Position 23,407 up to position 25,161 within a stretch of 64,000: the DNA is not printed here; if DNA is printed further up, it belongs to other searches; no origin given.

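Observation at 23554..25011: Orphan single-pass membrane protein with an aromatic-rich cytoplasmic module and a PKD/Ig-like ectodomain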

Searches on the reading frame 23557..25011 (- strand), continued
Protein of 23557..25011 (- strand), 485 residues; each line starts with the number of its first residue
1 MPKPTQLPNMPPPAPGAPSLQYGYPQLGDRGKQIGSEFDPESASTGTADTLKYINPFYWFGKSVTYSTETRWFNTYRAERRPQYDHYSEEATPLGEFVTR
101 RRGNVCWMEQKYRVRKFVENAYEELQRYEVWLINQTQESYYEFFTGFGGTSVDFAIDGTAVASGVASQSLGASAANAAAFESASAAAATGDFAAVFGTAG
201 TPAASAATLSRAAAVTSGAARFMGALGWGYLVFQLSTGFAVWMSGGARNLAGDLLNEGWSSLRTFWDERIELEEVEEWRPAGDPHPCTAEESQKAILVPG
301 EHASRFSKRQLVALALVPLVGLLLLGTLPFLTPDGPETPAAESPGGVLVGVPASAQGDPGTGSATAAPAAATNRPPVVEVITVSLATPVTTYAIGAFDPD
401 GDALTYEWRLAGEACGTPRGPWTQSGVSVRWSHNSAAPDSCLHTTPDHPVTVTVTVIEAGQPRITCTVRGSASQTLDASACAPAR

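Call 40: predict_structure(alignment_id=A3)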
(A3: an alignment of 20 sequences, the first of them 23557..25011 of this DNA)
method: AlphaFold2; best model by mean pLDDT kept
length: 485 residues; sequences in the alignment: 20
mean_pLDDT: 72.7   pTM: 0.46
mean pLDDT of the five models: 72.7, 68.6, 66.5, 66.2, 63.6
residues with pLDDT >= 90: 172; 70-90: 131; 50-70: 67; < 50: 115
segments of 3 or more residues with pLDDT < 50: 148-219, 331-369
pLDDT, mean of each block of 10 residues (from residue 1): 65 72 92 90 69 53 81 94 97 98 97 98 95 87 63 31 33 39 40 40 39 42 62 79 87 94 93 97 97 91 56 73 60 40 35 35 40 82 87 91 92 79 91 81 68 92 88 83 74
secondary structure, 60 per line:
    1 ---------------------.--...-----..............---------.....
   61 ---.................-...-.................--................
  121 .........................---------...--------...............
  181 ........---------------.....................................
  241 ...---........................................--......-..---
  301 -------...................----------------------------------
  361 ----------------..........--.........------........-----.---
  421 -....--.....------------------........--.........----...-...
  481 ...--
elements in order: E33-46 H56-60 E64-80 E86-102 E105-134 H135-145 H166-188 H204-243 H247-251 E252-286 H289-294 H308-326 E377-386 E389-397 E404-411 E422-425 E428-432 E451-458 E461-469 E474-476 E481-483

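Call 43: search_protein_families(library=padloc, proteins=[window:23557-25011:-, P0002, P0017, P0024, P0082, P0111], max_evalue=1)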
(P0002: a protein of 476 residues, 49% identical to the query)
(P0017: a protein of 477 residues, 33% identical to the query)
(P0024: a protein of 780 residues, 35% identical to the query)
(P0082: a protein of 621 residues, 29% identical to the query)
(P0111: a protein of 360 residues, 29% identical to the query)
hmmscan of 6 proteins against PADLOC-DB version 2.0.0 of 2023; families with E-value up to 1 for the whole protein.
window:23557-25011:- (485 aa): 0 families

P0002 (476 aa): 0 families

P0017 (477 aa): 0 families

P0024 (780 aa): 0 families

P0082 (621 aa): 0 families

P0111 (360 aa): 0 families

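Call 44: search_protein_families(library=phrogs, proteins=[window:23557-25011:-, P0002, P0017, P0024, P0082, P0111], max_evalue=1)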
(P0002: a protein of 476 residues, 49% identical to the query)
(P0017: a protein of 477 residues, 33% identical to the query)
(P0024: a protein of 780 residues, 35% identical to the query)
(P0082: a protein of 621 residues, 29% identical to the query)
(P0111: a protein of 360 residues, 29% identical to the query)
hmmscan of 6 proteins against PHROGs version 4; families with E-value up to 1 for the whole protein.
window:23557-25011:- (485 aa): 1 family
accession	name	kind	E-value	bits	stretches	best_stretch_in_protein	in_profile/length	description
phrog_197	-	moron, auxiliary metabolic gene and host takeover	0.56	10.5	1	311-417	232-326/486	Zot-like toxin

P0002 (476 aa): 0 families

P0017 (477 aa): 1 family
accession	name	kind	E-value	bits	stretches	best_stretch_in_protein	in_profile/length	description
phrog_167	-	tail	0.29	9.7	1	108-261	547-727/1555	tail length tape measure protein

P0024 (780 aa): 4 families
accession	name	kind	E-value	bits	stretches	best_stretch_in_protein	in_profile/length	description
phrog_342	-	head and packaging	0.031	13.2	1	141-197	341-397/1235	internal virion protein with endolysin domain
phrog_28550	-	unknown function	0.19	12.1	1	697-776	248-320/333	-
phrog_12278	-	tail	0.24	11.6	1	143-202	250-309/448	tail fiber protein/ lysozyme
phrog_197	-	moron, auxiliary metabolic gene and host takeover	0.68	10.3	1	351-421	229-307/486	Zot-like toxin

P0082 (621 aa): 0 families

P0111 (360 aa): 2 families
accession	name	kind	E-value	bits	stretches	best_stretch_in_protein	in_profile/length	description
phrog_19914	-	tail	0.034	13.3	1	108-219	743-847/946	tail length tape measure protein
phrog_35635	-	unknown function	0.63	9.2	1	67-156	128-215/706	-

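Call 55: fold_search(model_id=the predicted structure, library=pdb)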
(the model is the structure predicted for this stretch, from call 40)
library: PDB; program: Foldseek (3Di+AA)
matches with E <= 10: 390; with E <= 0.001: 0
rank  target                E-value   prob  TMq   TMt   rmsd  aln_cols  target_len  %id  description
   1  2edd_MODEL_1_A        9.0e-03  0.97  0.13  0.39  15.7       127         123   15  Solution structure of the fifth fibronectin type III domain of human Netrin receptor DCC (released 2008-03-04)
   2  9oro_A                1.2e-02  0.98  0.13  0.15  10.2       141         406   15  Crystal structure of GH158(Pro) soaked with laminaritetraose at 1.31 angstrom resolution (released 2026-03-11)
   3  9p25                  1.3e-02  0.97  0.13  0.15  10.0       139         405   16  Crystal structure of GH158(Pro) at 0.89 angstrom resolution (released 2026-03-11)
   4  9p26                  1.5e-02  0.97  0.13  0.15   8.6       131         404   18  Crystal structure of GH158(Pro) at 1.40 angstrom resolution (released 2026-03-11)
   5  9p2f_A                1.5e-02  0.96  0.13  0.15  10.1       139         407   16  Crystal structure of GH158(Pro) soaked with mixed linkage (G4G3G) oligosaccharide at 1.15 angstrom resolution (released 2026-03-11)
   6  3hn3_D                2.1e-02  0.97  0.13  0.11   7.2       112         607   12  Human beta-glucuronidase at 1.7 A resolution (released 2009-12-01)
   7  3hn3_B                3.8e-02  0.94  0.13  0.11   7.1       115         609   12  Human beta-glucuronidase at 1.7 A resolution (released 2009-12-01)
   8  2crm_MODEL_1_A        4.3e-02  0.97  0.15  0.48  10.8       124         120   12  Solution structure of the forth FNIII domain of human (released 2005-11-20)
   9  6z2o                  4.3e-02  0.96  0.14  0.18   7.6       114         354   10  Crystal structure of wild type OgpA from Akkermansia muciniphila in P 21 21 21 (released 2020-09-30)
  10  3hn3_A                4.3e-02  0.92  0.13  0.11   7.3       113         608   12  Human beta-glucuronidase at 1.7 A resolution (released 2009-12-01)
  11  3hn3_E                5.0e-02  0.91  0.13  0.11   7.3       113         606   12  Human beta-glucuronidase at 1.7 A resolution (released 2009-12-01)
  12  6z2d                  5.0e-02  0.85  0.13  0.17   9.9       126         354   13  Crystal structure of wild type OgpA from Akkermansia muciniphila in P 41 21 2 (released 2020-09-30)
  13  8se2_A                5.3e-02  0.87  0.13  0.11  11.0       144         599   10  Structure of Full-length Human Protein Kinase C Beta 1 (PKCBI) in the Active and Inactive Conformation Soaked in Manga (released 2025-08-20)
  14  1egj_A                7.3e-02  0.57  0.12  0.36   7.8       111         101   11  DOMAIN 4 OF THE BETA COMMON CHAIN IN COMPLEX WITH AN ANTIBODY (released 2001-02-15)
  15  2bwq                  7.7e-02  0.95  0.14  0.47   6.4       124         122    9  Crystal Structure of the RIM2 C2A-domain at 1.4 angstrom Resolution (released 2005-10-20)
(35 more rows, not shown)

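Call 67: find_encoding_contigs(protein=P0111, flank=8000, max_places=3)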
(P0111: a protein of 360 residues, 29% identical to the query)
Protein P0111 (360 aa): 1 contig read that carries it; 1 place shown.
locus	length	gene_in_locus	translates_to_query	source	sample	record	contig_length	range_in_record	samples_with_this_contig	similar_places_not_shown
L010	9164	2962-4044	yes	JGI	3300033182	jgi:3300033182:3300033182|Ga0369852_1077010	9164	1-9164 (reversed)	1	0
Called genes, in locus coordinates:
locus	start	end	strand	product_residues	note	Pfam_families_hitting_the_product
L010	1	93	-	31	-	?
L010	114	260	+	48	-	-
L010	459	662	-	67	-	-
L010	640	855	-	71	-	PF01850:PIN (weak)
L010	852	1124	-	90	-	PF02604:PhdYeFM_antitox (weak)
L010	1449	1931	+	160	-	-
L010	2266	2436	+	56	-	PF01320:Colicin_Pyocin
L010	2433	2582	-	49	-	-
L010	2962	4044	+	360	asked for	-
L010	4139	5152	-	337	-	-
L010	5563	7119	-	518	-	-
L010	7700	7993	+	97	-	-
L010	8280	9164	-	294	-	?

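Call 68: find_encoding_contigs(protein=P0006, flank=8000, max_places=3)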
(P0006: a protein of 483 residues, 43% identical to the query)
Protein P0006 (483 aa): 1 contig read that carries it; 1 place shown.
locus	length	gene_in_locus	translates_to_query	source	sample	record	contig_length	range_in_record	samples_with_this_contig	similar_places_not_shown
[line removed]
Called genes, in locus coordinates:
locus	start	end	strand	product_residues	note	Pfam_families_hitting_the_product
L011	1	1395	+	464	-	?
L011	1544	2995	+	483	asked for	-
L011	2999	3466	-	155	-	-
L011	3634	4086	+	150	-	PF13473:Cupredoxin_1 (faint), PF00127:Copper-bind (weak), PF06525:SoxE (weak)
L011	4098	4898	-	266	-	?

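Call 69: find_encoding_contigs(protein=P0089, flank=8000, max_places=3)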
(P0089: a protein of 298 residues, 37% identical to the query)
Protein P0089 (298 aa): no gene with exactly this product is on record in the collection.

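Call 70: find_encoding_contigs(protein=P0024, flank=8000, max_places=3)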
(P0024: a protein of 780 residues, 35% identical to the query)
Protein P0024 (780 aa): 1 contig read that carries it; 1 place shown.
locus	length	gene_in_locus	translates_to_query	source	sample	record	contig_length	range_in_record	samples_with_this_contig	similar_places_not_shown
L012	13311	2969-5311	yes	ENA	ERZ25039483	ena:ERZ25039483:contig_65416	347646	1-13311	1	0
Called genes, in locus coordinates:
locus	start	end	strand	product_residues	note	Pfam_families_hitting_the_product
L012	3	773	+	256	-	?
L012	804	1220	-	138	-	PF01934:HepT-like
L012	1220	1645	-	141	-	PF01909:NTP_transf_2 (weak), PF18765:Polbeta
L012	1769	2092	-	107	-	PF00089:Trypsin (weak)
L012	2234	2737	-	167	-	-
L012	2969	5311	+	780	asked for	-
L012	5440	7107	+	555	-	PF05735:TSP_C, PF04122:CW_binding_2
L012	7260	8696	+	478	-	PF02720:DUF222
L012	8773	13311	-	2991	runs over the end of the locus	PF25778:DUF7948, PF00041:fn3, PF17803:Cadherin_4, PF17892:Cadherin_5, PF17963:Big_9, PF17803:Cadherin_4, PF17892:Cadherin_5, PF17963:Big_9, +3 more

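Call 75: search_protein_families(library=pfam, proteins=[P0008, P0010, P0020, P0024, P0139, P0082, P0006, P0007, P0012], max_evalue=0.1)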
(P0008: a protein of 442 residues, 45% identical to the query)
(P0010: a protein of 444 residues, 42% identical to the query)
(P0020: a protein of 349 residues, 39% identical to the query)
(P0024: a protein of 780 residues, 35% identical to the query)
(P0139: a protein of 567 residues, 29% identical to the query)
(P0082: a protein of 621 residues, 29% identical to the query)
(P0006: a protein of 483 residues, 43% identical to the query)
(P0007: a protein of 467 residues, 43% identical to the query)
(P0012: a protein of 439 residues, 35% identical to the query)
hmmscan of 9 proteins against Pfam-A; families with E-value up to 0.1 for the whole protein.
P0008 (442 aa): 0 families

P0010 (444 aa): 0 families

P0020 (349 aa): 0 families

P0024 (780 aa): 0 families

P0139 (567 aa): 1 family
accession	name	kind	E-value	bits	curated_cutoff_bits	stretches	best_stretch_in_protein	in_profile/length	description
PF21827.1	New_glue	-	0.00054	20.1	31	1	280-334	5-63/94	New glue protein family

P0082 (621 aa): 1 family
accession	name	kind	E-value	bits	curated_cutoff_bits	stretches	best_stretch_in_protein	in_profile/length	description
PF18818.7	MPTase-PolyVal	-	0.093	13.2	27.5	0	224-267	66-109/126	Zincin-like metallopeptidase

P0006 (483 aa): 0 families

P0007 (467 aa): 0 families

P0012 (439 aa): 0 families

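Call 79: list_cluster_members(proteins=[window:23557-25011:-, window:22227-23444:+, window:27326-28681:+, window:26097-27014:+, P0003, P0017])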
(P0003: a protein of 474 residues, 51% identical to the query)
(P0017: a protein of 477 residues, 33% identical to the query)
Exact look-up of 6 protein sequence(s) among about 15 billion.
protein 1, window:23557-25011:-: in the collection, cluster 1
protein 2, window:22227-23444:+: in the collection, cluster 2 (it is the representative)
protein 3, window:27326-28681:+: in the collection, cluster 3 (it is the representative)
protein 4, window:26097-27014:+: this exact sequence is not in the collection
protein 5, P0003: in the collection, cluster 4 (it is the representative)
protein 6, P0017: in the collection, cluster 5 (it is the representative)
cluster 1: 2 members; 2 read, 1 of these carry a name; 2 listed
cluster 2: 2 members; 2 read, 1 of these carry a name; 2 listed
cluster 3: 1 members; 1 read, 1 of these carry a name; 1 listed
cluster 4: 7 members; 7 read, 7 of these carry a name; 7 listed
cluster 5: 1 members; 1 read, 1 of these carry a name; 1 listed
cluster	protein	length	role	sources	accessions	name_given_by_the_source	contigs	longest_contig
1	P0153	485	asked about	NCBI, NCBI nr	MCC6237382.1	MAG: hypothetical protein IT299_07390 [Dehalococcoidia bacterium] | hypothetical protein [Dehalococcoidia bacterium]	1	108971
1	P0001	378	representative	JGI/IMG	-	-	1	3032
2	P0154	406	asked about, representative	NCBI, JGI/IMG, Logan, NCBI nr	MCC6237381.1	MAG: cysteine desulfurase [Dehalococcoidia bacterium] | cysteine desulfurase [Dehalococcoidia bacterium]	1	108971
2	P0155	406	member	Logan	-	-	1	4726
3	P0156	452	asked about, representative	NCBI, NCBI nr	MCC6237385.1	MAG: Na+/H+ antiporter NhaA [Dehalococcoidia bacterium] | Na+/H+ antiporter NhaA [Dehalococcoidia bacterium]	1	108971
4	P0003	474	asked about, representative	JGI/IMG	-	hypothetical protein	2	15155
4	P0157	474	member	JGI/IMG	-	hypothetical protein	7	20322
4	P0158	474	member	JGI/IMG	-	hypothetical protein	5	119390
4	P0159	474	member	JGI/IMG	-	hypothetical protein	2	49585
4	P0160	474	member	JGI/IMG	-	hypothetical protein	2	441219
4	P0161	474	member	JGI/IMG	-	hypothetical protein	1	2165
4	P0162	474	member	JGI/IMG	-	hypothetical protein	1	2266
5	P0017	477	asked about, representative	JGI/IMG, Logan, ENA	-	hypothetical protein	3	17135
